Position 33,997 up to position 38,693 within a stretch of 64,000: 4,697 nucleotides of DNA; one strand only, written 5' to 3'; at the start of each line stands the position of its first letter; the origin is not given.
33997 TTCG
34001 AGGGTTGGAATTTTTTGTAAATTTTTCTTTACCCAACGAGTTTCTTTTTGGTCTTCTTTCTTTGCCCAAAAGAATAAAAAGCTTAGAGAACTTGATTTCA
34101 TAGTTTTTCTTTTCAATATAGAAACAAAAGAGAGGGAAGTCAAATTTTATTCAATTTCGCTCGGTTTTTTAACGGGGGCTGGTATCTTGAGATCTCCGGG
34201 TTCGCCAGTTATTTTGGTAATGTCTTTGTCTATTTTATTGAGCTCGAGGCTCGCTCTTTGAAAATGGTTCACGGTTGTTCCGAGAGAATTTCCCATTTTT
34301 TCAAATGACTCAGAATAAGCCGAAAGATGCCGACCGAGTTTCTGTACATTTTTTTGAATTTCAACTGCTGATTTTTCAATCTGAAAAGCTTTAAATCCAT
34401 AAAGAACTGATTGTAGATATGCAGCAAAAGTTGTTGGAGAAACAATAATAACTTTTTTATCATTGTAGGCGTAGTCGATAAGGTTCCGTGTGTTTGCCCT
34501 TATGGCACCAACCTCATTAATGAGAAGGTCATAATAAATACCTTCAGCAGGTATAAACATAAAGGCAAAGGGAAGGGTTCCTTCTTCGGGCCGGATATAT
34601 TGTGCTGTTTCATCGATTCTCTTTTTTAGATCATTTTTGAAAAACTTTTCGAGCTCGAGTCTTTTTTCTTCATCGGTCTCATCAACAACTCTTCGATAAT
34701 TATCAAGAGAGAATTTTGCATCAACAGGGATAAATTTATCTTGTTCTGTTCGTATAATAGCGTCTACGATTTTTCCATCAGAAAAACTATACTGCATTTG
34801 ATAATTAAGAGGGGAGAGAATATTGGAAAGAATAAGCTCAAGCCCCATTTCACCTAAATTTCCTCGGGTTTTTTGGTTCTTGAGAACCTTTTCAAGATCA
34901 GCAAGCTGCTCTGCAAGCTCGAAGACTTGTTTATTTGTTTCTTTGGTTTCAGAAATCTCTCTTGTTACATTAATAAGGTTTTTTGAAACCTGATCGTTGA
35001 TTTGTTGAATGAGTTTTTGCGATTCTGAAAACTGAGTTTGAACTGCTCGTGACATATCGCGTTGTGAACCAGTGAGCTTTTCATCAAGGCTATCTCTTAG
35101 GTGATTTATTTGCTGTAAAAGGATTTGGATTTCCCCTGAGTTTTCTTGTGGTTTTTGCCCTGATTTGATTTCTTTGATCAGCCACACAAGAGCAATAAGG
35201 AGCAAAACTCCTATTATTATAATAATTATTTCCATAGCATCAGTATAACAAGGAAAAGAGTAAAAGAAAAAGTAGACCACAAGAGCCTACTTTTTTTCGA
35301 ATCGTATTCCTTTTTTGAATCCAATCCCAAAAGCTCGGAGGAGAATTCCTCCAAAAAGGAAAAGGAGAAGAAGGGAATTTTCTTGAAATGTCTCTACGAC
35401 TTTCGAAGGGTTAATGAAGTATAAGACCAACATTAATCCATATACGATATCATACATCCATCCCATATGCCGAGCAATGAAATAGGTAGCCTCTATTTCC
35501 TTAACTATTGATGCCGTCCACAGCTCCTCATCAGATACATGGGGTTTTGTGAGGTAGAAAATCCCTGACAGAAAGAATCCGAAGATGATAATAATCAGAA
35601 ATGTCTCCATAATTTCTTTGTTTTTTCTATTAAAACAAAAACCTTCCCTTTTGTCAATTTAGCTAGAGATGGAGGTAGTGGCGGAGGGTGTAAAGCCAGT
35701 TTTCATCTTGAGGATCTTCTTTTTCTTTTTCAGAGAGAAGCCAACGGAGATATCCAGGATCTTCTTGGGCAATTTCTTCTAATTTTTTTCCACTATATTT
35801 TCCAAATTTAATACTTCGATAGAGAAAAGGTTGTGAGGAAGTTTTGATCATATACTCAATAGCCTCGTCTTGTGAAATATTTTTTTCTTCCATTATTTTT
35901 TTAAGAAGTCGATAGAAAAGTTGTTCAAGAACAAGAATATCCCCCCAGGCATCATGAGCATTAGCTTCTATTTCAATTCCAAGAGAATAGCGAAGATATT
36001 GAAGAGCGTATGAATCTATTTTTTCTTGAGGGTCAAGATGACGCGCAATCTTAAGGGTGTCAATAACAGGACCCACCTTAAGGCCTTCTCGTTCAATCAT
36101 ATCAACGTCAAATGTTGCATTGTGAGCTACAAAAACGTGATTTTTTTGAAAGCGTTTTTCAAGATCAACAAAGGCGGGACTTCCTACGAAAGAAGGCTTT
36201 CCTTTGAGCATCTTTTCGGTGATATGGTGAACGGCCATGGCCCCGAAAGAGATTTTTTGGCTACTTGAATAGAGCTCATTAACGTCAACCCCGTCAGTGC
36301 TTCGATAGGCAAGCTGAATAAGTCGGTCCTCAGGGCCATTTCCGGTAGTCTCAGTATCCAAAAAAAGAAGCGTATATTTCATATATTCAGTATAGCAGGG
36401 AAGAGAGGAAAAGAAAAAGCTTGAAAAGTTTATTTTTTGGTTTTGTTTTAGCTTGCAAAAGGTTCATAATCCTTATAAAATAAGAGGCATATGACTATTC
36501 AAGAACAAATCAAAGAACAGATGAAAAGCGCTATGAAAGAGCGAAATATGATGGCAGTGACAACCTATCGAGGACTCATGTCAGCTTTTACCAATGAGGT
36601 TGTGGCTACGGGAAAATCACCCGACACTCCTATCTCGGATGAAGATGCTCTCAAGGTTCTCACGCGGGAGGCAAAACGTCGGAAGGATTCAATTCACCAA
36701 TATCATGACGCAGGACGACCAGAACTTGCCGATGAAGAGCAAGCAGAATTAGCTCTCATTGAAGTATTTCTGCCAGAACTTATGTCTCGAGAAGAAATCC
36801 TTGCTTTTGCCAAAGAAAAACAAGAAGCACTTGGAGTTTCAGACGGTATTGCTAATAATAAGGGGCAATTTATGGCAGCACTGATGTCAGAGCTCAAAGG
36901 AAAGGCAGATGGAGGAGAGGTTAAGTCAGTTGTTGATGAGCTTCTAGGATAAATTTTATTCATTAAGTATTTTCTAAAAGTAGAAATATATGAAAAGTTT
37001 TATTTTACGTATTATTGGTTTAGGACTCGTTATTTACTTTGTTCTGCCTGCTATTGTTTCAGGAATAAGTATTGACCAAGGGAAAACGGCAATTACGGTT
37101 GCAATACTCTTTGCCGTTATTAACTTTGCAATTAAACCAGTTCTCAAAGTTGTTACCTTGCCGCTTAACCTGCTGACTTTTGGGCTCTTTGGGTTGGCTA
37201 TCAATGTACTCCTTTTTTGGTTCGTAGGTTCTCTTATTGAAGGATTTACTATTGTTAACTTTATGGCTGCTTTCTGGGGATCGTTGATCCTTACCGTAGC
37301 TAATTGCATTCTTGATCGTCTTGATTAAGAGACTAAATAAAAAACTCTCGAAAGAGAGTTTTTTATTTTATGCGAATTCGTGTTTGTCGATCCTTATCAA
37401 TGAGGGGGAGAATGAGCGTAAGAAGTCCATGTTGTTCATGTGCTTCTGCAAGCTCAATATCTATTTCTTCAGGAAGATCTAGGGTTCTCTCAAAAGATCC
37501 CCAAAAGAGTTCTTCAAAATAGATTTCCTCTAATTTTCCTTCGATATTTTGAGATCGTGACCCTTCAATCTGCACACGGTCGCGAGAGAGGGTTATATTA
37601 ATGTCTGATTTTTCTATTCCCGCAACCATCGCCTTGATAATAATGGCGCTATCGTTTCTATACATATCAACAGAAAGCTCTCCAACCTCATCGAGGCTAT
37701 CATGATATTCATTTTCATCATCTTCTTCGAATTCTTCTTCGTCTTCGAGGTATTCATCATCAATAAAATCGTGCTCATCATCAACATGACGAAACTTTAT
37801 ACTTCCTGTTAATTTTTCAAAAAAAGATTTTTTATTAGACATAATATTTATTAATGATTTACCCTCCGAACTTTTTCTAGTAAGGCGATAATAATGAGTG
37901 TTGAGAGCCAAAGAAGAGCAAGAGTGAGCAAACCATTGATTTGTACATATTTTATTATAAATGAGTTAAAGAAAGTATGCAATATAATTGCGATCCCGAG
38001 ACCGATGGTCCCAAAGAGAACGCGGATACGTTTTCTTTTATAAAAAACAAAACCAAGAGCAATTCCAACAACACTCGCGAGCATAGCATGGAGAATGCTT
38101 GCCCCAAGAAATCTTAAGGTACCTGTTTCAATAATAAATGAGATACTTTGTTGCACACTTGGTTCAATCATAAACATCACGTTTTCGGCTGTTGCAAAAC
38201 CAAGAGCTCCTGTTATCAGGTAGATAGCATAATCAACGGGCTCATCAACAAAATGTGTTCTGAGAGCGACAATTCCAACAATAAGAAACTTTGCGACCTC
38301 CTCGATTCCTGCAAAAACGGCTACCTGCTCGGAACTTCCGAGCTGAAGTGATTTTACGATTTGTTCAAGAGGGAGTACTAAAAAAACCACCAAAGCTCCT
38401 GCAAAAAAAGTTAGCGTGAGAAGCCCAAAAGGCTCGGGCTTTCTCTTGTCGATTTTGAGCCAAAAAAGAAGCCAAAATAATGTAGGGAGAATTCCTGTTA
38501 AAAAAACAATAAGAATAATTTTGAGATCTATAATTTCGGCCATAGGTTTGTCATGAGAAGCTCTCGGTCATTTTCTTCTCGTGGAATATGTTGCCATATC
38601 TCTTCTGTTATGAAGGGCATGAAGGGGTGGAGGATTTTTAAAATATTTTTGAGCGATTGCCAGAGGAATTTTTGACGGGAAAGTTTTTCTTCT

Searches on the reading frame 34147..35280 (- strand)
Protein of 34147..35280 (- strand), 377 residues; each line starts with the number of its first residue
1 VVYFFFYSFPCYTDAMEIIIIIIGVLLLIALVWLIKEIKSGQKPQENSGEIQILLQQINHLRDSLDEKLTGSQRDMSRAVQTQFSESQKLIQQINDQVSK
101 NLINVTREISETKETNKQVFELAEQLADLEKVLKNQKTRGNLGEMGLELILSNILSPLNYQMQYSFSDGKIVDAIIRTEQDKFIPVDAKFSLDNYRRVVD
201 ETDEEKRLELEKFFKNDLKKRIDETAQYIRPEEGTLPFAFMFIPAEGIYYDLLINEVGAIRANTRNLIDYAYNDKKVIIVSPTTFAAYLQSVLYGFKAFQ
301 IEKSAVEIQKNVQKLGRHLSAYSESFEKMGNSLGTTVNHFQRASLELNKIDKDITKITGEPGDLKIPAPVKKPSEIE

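Call 12: search_protein_families(library=pfam, proteins=[window:34147-35280:-], max_evalue=0.001)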
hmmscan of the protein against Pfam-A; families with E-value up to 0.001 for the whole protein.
window:34147-35280:- (377 aa): 1 family
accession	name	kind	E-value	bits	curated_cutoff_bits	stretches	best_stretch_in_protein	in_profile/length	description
PF02646.22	RmuC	-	4.2e-56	190.6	26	1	76-350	6-274/291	RmuC family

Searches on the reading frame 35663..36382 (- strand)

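Call 54: search_protein_families(library=pfam, proteins=[window:35663-36382:-], max_evalue=0.001)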
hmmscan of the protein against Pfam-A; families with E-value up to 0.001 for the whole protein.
window:35663-36382:- (239 aa): 3 families
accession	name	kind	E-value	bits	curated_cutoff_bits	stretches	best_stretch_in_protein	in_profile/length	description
PF00929.31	RNase_T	-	5.8e-16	59.9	24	1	7-154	2-162/164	Exonuclease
PF20600.3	ExoX-like_C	-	1.5e-11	43.9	26.5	1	191-216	1-26/30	Exodeoxyribonuclease X-like C-terminal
PF01612.26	DNA_pol_A_exo1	-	0.00046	20.5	23.6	0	76-136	70-132/173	3'-5' exonuclease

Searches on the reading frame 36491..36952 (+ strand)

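Call 91: search_protein_families(library=pfam, proteins=[window:36491-36952:+], max_evalue=0.001)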
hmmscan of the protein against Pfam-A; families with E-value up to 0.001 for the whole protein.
window:36491-36952:+ (153 aa): 1 family
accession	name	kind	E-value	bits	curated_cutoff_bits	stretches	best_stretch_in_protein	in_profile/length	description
PF09424.15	YqeY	-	1.4e-35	123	27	1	5-152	2-143/143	Yqey-like protein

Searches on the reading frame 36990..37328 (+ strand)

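Call 91: search_protein_families(library=pfam, proteins=[window:36990-37328:+], max_evalue=0.001)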
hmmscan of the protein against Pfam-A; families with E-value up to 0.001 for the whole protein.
window:36990-37328:+ (112 aa): 1 family
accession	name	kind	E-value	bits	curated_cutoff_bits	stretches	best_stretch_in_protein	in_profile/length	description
PF04020.18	Phage_holin_4_2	-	8.8e-23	81.4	28.8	1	3-107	2-105/105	Mycobacterial 4 TMS phage holin, superfamily IV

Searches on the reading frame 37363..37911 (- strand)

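Call 90: search_protein_families(library=pfam, proteins=[window:37363-37911:-], max_evalue=0.001)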
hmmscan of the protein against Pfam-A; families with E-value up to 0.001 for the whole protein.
window:37363-37911:- (182 aa): 1 family
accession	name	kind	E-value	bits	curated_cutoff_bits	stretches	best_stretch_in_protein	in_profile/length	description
PF00011.27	HSP20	-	2.4e-11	44.1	20.8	1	84-178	3-96/102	Hsp20/alpha crystallin family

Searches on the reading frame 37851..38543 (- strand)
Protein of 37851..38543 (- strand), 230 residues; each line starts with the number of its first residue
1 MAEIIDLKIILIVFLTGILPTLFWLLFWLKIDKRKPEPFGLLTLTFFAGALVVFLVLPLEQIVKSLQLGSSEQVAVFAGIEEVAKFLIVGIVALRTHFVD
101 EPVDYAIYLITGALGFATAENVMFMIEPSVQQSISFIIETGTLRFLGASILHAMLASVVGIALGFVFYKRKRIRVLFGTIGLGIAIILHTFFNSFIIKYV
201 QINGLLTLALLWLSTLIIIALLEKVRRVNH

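Call 54: search_protein_families(library=pfam, proteins=[window:37851-38543:-], max_evalue=0.001)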
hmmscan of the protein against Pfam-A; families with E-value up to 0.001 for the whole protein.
window:37851-38543:- (230 aa): 1 family
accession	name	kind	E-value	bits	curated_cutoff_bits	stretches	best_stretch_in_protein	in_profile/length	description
PF13367.11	PrsW-protease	-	2.8e-24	86.2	23.5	1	37-214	1-188/196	PrsW family intramembrane metalloprotease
